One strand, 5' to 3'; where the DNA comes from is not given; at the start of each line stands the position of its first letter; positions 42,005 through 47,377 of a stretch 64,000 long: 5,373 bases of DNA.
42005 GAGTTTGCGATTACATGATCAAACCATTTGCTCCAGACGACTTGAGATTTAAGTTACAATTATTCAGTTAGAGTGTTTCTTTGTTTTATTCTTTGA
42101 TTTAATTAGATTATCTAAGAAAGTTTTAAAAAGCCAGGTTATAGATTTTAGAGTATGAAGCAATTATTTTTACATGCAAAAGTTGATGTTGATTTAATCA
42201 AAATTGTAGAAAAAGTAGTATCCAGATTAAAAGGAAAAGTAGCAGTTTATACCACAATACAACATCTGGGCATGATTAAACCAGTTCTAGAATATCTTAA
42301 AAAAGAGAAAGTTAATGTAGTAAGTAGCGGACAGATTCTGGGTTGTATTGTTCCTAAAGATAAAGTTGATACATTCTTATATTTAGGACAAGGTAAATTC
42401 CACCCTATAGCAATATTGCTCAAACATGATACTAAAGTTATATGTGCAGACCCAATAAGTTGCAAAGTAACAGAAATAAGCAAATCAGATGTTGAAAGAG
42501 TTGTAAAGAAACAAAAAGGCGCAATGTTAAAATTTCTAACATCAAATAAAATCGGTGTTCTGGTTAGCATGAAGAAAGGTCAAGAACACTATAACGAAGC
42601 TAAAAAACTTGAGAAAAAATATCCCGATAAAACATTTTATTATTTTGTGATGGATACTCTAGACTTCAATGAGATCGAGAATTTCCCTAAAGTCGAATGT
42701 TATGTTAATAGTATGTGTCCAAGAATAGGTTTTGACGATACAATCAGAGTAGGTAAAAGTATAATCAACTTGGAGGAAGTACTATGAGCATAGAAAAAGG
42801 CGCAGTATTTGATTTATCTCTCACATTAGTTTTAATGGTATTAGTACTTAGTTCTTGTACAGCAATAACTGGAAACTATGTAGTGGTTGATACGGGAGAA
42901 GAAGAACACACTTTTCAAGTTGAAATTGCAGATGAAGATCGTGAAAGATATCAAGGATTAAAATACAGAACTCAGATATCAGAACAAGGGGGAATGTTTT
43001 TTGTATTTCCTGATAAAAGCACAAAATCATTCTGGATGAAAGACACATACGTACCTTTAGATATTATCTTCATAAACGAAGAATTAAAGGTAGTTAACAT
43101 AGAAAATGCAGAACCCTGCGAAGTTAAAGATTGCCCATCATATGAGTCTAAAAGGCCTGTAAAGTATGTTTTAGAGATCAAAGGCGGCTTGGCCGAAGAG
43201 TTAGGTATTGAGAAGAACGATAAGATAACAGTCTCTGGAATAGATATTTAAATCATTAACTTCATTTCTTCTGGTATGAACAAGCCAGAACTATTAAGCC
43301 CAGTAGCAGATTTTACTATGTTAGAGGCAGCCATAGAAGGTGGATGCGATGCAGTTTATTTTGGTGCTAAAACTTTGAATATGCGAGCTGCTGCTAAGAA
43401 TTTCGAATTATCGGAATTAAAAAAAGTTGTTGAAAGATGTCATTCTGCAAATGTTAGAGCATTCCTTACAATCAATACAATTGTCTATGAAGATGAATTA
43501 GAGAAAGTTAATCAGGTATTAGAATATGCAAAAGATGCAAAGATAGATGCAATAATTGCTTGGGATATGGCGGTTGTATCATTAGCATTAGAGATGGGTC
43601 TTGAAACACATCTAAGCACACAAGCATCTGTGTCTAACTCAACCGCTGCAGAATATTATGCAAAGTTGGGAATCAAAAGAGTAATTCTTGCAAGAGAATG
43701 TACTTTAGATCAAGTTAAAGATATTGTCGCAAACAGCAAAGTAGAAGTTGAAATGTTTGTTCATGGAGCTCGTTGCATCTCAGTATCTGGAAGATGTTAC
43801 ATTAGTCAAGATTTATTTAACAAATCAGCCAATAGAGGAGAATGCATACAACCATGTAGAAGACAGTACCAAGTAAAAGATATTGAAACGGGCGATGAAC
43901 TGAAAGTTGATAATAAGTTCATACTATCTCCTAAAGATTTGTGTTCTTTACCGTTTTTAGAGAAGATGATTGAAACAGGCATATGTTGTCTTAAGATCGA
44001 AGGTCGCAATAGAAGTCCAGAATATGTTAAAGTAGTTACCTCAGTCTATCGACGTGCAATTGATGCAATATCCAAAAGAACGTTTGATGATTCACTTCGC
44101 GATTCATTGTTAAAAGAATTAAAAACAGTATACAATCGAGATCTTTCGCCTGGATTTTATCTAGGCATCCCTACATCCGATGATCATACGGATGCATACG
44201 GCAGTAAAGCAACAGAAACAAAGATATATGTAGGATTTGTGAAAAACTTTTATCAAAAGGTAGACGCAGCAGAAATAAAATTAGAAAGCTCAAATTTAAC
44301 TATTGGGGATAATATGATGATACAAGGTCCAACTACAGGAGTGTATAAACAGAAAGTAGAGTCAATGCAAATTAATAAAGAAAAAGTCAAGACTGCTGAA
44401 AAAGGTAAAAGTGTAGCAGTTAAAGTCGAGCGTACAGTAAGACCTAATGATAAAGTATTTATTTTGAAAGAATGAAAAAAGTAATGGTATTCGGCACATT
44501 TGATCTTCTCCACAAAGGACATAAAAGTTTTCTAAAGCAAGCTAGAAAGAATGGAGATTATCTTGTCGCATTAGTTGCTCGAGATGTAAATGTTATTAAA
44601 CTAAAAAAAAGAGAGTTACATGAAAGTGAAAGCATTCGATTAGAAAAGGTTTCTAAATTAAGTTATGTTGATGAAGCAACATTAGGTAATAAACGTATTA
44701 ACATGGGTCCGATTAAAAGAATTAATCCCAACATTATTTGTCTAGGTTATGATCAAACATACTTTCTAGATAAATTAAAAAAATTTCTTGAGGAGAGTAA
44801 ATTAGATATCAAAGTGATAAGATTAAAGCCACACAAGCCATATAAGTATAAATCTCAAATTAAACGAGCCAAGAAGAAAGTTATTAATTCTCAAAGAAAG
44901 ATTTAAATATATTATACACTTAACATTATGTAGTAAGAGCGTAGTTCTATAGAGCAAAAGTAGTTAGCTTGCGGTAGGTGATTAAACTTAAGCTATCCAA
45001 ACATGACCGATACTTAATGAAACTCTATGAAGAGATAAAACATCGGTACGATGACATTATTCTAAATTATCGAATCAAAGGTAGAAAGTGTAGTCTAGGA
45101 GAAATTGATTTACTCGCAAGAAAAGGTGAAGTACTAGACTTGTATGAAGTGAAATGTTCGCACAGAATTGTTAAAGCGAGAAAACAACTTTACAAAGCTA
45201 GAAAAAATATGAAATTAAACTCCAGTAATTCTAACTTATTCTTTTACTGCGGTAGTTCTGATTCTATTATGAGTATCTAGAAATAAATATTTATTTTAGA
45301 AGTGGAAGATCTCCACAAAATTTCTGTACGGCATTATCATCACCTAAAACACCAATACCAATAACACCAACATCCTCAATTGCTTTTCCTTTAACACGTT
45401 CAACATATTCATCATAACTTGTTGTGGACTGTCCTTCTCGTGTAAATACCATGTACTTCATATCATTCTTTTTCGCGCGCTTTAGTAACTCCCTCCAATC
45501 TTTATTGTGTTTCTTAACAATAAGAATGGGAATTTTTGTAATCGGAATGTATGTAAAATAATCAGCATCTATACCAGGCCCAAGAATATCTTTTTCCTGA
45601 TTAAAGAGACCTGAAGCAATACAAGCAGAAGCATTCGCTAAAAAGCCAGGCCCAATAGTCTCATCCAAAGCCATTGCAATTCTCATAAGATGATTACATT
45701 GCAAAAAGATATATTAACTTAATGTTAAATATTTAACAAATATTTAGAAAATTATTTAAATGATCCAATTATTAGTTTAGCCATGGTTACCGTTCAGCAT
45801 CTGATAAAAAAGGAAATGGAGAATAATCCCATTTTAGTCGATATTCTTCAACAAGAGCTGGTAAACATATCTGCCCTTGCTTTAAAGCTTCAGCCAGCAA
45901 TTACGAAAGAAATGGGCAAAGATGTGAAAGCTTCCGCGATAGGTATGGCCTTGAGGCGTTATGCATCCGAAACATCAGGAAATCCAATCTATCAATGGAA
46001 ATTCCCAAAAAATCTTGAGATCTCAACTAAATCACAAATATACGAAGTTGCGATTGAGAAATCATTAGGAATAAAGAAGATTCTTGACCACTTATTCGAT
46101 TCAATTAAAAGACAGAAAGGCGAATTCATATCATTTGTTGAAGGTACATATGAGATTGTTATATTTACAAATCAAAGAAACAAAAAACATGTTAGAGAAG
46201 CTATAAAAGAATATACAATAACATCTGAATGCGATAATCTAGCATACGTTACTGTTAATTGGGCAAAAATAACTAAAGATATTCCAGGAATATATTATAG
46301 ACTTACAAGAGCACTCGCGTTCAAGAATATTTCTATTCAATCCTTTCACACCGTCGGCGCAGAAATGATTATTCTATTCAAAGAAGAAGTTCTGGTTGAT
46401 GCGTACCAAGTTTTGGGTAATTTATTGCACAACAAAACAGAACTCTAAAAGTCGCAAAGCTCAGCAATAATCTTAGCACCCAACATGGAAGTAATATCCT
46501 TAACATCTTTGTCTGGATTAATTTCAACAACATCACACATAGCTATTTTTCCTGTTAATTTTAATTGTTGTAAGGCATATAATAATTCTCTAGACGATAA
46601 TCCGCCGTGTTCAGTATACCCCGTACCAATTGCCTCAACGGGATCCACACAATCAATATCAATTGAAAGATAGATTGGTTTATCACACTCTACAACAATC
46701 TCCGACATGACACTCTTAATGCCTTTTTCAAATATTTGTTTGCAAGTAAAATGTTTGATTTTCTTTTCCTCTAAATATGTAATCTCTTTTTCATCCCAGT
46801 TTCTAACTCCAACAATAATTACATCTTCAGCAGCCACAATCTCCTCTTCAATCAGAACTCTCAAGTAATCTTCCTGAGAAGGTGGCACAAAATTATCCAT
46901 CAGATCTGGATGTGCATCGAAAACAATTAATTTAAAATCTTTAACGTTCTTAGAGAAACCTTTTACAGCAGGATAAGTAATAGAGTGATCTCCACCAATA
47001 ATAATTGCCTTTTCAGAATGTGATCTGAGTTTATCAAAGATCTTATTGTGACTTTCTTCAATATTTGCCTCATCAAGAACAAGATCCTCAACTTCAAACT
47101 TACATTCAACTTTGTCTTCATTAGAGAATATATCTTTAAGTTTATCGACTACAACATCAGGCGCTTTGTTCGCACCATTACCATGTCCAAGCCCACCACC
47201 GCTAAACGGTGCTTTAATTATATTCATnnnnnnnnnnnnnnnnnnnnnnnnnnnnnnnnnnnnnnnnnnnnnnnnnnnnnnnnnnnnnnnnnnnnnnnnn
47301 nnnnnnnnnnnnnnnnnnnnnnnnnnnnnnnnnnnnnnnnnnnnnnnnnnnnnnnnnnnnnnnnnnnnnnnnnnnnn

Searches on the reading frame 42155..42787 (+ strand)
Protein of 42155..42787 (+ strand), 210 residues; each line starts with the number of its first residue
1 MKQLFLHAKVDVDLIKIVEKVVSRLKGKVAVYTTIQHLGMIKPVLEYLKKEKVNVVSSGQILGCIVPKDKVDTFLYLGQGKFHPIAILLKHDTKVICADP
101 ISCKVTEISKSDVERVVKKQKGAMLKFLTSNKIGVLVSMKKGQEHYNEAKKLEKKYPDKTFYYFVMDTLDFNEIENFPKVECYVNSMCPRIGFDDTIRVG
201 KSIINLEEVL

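Call 95: search_protein_families(library=pfam, proteins=[window:42155-42787:+], max_evalue=0.001)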
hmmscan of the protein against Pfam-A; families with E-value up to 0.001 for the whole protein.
window:42155-42787:+ (210 aa): 1 family
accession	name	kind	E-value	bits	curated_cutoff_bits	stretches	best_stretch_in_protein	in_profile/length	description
PF01866.22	Diphthamide_syn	-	5.3e-35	121.7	33.2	1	3-208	65-287/302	Putative diphthamide synthesis protein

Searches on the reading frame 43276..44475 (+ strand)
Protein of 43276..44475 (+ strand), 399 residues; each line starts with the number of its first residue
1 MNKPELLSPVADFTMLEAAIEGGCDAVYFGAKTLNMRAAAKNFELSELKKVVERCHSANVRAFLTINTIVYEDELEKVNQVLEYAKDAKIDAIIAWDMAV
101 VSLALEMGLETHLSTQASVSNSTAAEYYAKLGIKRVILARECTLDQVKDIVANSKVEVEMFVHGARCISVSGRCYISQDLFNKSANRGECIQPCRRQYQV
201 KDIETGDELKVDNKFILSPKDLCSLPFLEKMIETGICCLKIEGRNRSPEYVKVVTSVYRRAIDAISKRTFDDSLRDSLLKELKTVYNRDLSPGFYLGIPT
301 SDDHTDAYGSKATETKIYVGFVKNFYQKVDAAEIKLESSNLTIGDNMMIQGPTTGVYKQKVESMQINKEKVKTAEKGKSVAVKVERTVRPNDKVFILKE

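Call 94: search_protein_families(library=pfam, proteins=[window:43276-44475:+], max_evalue=0.001)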
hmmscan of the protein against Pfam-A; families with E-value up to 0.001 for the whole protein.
window:43276-44475:+ (399 aa): 1 family
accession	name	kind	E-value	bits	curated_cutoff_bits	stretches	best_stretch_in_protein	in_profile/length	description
PF01136.24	Peptidase_U32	-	8.2e-76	254.8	22.4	1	75-299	1-231/233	Peptidase family U32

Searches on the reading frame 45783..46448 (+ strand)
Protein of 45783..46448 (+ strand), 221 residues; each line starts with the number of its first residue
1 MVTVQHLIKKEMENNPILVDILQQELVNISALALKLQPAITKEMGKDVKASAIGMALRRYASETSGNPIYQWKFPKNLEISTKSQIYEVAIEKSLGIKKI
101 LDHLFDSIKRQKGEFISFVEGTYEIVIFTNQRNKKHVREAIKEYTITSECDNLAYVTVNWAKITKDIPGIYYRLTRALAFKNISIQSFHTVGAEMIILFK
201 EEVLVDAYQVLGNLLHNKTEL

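Call 95: search_protein_families(library=pfam, proteins=[window:45783-46448:+], max_evalue=0.001)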
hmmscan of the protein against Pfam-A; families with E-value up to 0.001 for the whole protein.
window:45783-46448:+ (221 aa): 1 family
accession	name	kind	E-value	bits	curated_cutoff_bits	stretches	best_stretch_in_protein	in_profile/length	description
PF13840.12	ACT_7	-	0.00066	19.9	27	0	151-211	4-63/65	ACT domain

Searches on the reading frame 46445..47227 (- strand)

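Call 94: search_protein_families(library=pfam, proteins=[window:46445-47227:-], max_evalue=0.001)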
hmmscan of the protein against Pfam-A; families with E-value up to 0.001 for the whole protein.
window:46445-47227:- (260 aa): 1 family
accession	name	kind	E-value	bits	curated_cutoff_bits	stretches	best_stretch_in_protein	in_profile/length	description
PF00491.26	Arginase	-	6e-56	190.4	22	1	3-257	5-277/280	Arginase family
